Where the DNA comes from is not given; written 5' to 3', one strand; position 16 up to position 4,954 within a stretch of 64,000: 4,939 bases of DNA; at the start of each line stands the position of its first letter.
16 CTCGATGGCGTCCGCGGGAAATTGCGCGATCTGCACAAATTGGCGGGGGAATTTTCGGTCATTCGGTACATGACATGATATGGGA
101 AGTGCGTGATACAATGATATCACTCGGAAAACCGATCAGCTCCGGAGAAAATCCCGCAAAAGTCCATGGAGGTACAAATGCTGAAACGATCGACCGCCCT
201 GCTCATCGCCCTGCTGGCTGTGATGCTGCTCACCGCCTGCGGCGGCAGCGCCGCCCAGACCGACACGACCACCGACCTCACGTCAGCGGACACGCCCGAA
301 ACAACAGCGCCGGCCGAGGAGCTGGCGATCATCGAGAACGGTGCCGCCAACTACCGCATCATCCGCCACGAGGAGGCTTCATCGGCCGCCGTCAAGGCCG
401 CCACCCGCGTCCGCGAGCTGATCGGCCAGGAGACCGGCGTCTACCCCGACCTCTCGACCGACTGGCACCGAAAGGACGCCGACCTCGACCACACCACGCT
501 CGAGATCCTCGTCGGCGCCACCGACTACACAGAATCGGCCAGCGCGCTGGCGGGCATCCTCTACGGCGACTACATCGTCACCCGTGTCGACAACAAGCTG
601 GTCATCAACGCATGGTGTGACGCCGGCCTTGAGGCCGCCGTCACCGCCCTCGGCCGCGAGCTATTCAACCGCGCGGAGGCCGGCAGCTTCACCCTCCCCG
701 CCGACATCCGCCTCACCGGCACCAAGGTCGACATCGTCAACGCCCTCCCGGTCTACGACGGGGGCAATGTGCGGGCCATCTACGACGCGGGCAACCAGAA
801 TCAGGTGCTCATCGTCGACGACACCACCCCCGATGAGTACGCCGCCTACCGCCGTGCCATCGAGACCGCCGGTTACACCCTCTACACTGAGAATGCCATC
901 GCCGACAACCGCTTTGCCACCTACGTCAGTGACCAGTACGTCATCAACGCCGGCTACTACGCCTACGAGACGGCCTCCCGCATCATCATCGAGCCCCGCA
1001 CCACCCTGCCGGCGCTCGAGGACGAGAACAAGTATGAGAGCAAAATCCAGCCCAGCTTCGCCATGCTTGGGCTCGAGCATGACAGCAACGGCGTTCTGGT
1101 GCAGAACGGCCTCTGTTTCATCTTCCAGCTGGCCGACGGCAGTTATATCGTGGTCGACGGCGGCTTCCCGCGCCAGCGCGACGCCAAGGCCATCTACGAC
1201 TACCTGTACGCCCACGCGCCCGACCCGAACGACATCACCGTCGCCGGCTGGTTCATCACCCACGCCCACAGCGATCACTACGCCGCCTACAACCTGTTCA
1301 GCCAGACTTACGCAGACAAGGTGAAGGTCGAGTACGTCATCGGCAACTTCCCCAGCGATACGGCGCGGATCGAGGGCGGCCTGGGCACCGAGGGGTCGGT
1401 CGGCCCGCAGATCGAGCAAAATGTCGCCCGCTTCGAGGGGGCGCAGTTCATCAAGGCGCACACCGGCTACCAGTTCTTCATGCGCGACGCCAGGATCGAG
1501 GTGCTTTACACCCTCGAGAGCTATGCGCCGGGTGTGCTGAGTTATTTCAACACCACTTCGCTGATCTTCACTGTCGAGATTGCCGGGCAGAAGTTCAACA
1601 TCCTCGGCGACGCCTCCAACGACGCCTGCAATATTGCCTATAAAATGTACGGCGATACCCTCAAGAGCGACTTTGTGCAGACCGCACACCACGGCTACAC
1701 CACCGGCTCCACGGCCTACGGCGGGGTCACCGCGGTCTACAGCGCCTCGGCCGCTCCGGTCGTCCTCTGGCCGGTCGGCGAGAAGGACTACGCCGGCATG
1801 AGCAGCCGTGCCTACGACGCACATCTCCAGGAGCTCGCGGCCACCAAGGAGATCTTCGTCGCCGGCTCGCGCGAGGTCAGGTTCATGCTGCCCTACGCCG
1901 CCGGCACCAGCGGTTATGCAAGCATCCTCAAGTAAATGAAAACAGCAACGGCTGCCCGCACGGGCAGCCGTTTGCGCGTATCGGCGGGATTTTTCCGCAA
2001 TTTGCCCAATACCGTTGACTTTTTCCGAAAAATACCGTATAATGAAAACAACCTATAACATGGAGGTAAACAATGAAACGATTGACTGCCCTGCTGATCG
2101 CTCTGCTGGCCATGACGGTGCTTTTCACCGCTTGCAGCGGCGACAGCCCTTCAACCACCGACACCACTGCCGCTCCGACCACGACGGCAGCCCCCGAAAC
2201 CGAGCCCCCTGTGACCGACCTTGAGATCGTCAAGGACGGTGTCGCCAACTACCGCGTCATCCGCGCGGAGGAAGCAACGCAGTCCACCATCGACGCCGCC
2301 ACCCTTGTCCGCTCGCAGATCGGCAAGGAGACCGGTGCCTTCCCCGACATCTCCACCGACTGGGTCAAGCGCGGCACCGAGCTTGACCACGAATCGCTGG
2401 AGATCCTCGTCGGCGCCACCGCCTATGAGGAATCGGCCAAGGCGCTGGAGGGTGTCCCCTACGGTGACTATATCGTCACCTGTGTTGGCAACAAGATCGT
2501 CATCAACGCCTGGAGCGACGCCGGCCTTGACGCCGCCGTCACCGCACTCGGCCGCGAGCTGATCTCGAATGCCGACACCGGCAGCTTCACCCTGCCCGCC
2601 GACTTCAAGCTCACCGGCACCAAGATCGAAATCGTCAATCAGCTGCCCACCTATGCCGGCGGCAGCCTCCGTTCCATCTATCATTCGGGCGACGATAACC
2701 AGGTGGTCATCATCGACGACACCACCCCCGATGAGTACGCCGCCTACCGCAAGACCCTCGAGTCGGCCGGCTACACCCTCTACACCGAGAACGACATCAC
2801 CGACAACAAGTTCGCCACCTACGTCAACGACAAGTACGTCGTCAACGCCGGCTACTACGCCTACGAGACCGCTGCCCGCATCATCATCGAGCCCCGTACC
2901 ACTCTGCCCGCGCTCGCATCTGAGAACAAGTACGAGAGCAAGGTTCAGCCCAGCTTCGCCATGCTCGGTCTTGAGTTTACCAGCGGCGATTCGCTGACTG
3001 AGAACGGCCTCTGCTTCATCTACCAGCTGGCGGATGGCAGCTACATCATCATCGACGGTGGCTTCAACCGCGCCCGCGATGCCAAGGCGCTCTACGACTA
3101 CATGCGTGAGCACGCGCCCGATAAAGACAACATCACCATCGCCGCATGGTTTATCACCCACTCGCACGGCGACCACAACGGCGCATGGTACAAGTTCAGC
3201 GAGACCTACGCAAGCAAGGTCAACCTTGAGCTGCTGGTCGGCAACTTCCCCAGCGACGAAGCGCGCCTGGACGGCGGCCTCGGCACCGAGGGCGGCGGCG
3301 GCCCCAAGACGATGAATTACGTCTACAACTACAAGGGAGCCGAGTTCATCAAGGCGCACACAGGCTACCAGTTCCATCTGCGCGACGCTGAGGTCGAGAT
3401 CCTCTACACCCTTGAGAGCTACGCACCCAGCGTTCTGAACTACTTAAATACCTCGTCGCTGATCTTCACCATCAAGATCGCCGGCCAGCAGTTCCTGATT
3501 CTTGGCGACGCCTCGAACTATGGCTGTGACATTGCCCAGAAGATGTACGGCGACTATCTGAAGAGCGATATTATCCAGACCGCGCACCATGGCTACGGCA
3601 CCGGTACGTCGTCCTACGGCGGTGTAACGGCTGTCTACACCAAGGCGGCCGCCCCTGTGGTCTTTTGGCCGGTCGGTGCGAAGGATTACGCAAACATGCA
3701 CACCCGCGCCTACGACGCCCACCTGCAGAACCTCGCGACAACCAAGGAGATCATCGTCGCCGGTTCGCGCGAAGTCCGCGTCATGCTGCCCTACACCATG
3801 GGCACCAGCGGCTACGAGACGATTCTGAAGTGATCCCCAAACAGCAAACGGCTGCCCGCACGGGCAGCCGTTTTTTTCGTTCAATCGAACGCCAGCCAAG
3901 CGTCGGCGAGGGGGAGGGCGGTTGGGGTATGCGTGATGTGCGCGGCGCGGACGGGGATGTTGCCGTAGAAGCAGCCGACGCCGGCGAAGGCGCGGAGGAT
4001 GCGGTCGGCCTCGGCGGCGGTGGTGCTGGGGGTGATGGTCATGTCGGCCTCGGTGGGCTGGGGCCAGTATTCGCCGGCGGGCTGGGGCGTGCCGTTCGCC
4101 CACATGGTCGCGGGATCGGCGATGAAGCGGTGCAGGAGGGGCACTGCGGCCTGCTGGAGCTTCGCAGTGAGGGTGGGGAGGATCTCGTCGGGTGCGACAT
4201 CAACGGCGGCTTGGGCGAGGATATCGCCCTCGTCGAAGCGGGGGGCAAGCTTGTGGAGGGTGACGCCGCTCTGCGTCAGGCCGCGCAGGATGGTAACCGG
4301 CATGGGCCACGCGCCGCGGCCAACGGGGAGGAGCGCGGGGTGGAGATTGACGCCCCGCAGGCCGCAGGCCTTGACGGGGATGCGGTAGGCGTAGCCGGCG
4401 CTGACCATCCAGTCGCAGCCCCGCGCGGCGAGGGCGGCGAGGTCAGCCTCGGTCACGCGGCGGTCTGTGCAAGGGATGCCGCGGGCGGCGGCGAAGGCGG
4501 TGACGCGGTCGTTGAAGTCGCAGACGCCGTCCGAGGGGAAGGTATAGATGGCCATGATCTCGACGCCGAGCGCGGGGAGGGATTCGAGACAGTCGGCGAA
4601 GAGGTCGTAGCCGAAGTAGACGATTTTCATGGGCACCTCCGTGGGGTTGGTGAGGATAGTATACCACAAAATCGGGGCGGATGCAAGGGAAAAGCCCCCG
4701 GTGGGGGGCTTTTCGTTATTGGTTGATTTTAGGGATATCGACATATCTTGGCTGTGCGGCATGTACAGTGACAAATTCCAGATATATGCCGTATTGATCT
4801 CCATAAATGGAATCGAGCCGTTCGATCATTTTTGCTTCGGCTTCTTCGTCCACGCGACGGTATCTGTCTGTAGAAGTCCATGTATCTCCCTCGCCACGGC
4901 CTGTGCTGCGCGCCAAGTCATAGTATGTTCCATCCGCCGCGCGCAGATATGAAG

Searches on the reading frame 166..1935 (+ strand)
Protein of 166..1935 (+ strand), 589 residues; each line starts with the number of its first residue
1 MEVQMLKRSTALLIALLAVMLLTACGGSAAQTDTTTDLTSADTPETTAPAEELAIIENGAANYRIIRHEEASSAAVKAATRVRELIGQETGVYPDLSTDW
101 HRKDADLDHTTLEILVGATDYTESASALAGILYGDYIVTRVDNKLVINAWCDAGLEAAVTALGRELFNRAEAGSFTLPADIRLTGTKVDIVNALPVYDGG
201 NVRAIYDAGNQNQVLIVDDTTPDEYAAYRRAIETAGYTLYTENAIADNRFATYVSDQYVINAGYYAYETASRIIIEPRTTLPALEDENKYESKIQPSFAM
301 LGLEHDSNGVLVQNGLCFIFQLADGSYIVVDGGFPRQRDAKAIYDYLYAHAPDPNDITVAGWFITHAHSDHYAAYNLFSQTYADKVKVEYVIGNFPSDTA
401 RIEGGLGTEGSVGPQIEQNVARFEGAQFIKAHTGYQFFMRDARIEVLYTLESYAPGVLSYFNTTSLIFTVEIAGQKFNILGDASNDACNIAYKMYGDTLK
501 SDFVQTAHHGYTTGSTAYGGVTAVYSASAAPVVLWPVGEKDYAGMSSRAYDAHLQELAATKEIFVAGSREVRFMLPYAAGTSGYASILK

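Call 98: search_protein_families(library=pfam, proteins=[window:166-1935:+], max_evalue=0.00001)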
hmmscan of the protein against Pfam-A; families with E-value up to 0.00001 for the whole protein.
window:166-1935:+ (589 aa): 1 family
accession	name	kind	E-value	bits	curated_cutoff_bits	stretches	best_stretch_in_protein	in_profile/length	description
PF00753.33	Lactamase_B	-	6e-08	33.3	22.7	1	315-402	6-87/196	Metallo-beta-lactamase superfamily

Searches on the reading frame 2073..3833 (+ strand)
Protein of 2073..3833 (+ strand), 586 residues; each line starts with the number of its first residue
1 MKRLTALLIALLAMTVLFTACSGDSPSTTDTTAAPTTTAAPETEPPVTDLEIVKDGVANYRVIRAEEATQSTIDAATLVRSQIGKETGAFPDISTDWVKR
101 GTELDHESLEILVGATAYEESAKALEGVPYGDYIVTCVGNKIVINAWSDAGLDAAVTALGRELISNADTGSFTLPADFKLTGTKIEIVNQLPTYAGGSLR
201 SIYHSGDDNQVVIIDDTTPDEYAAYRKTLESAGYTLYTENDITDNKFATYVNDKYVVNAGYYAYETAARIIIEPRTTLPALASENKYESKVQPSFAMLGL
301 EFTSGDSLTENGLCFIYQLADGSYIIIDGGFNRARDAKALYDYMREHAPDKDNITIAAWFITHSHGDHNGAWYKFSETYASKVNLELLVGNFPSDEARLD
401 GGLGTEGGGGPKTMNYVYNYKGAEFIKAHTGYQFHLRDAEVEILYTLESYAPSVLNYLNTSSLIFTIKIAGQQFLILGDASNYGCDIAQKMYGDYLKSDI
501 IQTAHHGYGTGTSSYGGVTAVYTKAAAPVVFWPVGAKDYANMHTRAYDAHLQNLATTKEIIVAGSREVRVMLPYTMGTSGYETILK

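Call 98: search_protein_families(library=pfam, proteins=[window:2073-3833:+], max_evalue=0.00001)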
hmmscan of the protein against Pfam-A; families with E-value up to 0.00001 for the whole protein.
window:2073-3833:+ (586 aa): 1 family
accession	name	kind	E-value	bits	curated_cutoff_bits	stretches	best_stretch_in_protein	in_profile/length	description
PF00753.33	Lactamase_B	-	4.1e-08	33.8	22.7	1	312-380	6-68/196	Metallo-beta-lactamase superfamily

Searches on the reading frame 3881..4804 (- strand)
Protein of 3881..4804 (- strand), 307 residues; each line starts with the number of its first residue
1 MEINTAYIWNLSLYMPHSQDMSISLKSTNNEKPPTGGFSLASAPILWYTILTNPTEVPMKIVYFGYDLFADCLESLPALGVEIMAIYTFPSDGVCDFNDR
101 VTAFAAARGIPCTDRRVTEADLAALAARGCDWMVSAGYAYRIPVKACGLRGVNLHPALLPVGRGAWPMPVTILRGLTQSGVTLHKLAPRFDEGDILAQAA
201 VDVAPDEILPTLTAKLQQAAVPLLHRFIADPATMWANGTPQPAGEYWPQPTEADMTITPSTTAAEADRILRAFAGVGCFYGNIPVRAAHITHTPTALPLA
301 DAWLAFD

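Call 98: search_protein_families(library=pfam, proteins=[window:3881-4804:-], max_evalue=0.00001)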
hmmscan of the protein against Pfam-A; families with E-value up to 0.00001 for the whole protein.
window:3881-4804:- (307 aa): 1 family
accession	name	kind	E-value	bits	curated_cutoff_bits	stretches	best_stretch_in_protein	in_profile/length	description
PF00551.24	Formyl_trans_N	-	4.8e-17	62.7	26.1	1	118-224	67-177/181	Formyl transferase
